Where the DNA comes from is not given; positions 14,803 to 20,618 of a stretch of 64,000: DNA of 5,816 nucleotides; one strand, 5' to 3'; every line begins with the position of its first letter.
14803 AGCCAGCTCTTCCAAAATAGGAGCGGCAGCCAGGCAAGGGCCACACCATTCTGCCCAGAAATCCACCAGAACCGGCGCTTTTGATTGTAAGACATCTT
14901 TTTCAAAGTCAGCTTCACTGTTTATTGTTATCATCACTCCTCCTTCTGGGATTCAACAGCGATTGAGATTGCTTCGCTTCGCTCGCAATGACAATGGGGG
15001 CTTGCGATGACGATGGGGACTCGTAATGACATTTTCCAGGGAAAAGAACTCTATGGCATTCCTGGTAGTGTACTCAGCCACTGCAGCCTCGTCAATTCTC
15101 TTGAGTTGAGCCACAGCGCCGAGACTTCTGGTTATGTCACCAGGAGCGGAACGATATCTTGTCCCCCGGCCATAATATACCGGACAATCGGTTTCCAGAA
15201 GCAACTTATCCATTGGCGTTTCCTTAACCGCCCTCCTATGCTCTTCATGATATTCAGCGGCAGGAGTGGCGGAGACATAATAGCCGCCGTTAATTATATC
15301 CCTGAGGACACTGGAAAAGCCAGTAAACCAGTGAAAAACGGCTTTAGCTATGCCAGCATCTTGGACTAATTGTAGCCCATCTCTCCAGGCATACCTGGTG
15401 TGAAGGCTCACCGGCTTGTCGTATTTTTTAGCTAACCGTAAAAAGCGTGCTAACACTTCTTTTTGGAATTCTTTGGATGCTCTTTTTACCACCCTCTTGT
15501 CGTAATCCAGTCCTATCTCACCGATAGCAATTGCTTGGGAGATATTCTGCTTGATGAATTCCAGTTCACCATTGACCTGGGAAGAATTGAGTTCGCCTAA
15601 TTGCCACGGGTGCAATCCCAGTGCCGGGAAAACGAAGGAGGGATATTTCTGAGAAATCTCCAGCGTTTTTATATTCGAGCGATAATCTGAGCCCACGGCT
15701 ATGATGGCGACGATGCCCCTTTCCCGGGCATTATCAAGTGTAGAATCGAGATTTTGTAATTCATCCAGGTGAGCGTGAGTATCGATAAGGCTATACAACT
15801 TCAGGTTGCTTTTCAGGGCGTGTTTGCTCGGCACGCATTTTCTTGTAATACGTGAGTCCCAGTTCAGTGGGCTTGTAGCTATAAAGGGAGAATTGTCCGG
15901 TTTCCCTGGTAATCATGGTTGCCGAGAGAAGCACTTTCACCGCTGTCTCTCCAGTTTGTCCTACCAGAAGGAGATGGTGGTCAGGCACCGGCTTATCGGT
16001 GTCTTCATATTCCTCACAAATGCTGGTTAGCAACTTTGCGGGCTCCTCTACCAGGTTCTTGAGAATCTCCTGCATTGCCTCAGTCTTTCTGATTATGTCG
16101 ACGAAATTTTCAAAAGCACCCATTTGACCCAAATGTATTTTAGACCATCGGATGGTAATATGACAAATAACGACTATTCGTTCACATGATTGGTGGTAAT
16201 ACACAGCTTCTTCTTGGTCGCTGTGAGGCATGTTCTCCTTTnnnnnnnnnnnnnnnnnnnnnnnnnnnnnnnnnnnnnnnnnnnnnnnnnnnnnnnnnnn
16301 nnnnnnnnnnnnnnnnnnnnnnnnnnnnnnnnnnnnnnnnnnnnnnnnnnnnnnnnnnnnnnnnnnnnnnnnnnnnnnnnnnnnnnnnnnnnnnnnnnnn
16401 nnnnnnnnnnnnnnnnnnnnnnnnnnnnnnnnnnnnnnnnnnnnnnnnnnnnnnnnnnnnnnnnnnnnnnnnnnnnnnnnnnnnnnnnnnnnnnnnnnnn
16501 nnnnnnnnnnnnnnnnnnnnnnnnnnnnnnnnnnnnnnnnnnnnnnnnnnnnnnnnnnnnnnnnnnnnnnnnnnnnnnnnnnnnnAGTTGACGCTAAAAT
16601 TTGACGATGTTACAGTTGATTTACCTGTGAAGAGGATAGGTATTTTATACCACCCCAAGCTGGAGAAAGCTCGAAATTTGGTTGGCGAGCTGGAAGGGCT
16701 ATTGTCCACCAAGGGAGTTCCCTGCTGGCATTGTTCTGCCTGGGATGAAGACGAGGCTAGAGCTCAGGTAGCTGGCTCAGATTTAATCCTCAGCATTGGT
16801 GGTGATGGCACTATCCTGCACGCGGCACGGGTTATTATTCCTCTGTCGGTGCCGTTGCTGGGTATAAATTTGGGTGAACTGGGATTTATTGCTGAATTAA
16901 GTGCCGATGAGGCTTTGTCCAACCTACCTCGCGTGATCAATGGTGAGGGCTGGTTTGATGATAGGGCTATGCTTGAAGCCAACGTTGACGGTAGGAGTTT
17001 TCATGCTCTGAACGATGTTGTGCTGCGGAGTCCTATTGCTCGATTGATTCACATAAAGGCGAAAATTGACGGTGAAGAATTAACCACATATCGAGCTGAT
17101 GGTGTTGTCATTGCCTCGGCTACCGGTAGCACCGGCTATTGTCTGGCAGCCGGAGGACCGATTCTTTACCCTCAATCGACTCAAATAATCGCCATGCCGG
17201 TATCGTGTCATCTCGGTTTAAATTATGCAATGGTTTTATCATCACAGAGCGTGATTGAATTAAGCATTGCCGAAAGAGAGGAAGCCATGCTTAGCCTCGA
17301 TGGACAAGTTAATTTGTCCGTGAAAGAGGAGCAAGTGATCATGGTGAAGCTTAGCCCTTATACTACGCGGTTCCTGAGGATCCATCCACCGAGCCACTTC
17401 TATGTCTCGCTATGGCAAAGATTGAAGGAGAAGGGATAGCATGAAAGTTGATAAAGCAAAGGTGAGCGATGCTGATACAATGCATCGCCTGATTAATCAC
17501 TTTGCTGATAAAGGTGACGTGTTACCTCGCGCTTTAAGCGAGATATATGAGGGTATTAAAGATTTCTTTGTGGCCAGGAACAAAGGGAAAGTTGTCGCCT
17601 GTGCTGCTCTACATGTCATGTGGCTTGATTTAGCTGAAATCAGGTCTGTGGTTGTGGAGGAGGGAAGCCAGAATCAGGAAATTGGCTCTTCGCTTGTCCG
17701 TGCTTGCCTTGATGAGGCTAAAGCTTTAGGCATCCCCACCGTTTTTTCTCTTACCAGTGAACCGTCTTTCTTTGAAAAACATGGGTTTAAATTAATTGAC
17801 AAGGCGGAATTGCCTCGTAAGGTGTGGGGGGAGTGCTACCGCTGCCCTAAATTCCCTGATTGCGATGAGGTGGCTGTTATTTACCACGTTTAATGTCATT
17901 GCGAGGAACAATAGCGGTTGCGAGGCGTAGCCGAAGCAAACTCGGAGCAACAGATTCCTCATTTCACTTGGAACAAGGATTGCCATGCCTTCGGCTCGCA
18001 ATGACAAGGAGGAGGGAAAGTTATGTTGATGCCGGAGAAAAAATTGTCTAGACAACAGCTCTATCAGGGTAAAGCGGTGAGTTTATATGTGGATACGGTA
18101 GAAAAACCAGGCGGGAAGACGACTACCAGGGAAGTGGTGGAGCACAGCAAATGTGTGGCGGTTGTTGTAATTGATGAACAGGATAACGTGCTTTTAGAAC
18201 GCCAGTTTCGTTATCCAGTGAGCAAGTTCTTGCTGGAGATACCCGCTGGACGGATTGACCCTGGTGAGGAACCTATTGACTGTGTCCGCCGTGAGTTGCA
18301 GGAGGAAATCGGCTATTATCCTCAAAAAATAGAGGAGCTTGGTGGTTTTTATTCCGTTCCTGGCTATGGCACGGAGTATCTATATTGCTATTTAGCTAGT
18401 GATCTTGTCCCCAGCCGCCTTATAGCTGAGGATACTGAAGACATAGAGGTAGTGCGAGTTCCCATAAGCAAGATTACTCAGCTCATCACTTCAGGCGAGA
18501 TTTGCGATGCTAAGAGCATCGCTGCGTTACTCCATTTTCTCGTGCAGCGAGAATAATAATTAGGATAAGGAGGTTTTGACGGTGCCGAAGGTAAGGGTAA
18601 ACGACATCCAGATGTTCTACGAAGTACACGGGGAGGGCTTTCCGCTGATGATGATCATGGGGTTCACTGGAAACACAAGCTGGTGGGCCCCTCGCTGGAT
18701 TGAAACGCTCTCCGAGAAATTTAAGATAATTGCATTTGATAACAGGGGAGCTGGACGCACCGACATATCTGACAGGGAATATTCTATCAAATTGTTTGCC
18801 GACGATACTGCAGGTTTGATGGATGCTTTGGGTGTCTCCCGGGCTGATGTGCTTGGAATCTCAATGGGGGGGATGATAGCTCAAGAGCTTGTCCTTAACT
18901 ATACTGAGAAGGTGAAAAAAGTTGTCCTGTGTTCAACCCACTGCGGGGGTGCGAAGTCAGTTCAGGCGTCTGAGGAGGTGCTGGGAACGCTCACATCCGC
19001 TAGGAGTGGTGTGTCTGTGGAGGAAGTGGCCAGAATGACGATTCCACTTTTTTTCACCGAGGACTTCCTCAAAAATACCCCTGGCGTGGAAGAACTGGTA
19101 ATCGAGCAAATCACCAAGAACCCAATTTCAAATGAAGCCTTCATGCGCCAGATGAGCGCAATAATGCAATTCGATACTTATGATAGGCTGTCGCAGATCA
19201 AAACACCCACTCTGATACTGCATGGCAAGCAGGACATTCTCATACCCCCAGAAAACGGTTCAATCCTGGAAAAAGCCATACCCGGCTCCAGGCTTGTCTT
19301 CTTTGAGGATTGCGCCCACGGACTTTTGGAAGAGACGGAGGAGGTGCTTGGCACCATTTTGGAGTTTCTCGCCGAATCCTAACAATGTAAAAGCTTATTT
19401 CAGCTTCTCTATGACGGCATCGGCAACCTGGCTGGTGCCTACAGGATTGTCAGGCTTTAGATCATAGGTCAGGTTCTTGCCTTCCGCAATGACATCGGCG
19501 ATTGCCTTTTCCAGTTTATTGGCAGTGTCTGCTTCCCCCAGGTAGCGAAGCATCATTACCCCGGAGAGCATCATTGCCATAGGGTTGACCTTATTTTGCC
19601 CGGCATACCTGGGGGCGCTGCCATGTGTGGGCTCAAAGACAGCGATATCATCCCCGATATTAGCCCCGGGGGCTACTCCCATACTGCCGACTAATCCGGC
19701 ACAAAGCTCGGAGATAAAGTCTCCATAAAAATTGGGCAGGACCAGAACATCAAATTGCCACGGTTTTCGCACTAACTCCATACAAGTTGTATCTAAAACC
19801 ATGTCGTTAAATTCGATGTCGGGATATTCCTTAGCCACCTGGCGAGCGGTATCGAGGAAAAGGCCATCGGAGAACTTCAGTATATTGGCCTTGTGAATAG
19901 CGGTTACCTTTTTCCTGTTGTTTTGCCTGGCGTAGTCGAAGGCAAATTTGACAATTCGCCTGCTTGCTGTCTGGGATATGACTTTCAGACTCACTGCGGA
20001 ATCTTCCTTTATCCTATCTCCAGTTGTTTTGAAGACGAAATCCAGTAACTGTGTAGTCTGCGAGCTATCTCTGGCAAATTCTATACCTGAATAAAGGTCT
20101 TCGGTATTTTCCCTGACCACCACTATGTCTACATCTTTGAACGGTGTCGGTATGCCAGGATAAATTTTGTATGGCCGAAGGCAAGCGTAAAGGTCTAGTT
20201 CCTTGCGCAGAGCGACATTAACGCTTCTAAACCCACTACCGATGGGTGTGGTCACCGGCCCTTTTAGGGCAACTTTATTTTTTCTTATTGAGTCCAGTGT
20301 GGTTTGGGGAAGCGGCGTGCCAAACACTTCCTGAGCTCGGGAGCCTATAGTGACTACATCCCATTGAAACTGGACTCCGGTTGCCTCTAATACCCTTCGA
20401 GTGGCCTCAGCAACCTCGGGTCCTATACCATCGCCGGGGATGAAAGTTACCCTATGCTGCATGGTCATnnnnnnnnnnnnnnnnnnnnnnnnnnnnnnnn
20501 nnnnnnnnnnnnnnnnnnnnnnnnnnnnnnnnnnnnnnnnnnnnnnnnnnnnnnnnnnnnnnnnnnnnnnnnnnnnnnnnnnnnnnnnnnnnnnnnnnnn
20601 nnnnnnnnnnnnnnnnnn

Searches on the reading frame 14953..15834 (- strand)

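Call 11: search_protein_families(library=pfam, proteins=[window:14953-15834:-], max_evalue=0.0001)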
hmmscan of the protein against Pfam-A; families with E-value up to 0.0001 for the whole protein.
window:14953-15834:- (293 aa): 1 family
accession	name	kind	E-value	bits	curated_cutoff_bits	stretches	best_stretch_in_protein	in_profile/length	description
PF01026.27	TatD_DNase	-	4.2e-58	197.1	27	1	17-265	1-253/253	TatD related DNase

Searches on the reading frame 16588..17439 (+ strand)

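Call 11: search_protein_families(library=pfam, proteins=[window:16588-17439:+], max_evalue=0.0001)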
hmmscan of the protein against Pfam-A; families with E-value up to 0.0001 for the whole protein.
window:16588-17439:+ (283 aa): 2 families
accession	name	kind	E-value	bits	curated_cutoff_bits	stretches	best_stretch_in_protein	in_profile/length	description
PF20143.4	NAD_kinase_C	-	3.4e-25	88.6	23.7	1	142-264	2-125/126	ATP-NAD kinase C-terminal domain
PF01513.26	NAD_kinase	-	1.3e-15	58.2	25.5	1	47-120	56-129/130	ATP-NAD kinase N-terminal domain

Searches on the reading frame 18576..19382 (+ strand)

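Call 11: search_protein_families(library=pfam, proteins=[window:18576-19382:+], max_evalue=0.0001)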
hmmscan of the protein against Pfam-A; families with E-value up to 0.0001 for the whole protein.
window:18576-19382:+ (268 aa): 3 families
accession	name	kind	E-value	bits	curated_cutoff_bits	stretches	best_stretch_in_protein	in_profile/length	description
PF00561.26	Abhydrolase_1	-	6.4e-29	101.8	25.8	1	23-253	2-243/245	alpha/beta hydrolase fold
PF12146.15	Hydrolase_4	-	2.3e-19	70.1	27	1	47-255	30-239/239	Serine aminopeptidase, S33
PF12697.13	Abhydrolase_6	-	3.2e-13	51.3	26.3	1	17-257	4-214/217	Alpha/beta hydrolase family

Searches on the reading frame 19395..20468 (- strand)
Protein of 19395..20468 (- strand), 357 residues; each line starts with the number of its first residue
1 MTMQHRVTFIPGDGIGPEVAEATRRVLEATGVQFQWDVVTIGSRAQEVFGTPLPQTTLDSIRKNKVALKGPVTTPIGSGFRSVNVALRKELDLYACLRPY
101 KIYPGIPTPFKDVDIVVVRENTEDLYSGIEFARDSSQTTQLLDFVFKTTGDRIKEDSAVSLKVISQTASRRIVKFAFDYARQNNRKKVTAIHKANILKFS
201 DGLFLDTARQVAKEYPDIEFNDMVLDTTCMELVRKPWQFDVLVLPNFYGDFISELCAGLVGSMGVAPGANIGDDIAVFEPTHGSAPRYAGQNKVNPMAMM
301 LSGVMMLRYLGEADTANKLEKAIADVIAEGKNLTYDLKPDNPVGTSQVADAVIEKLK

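Call 11: search_protein_families(library=pfam, proteins=[window:19395-20468:-], max_evalue=0.0001)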
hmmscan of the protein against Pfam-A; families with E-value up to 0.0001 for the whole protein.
window:19395-20468:- (357 aa): 1 family
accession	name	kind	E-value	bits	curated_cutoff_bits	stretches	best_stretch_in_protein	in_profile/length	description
PF00180.25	Iso_dh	-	6e-109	364.9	27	1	7-352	2-348/348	Isocitrate/isopropylmalate dehydrogenase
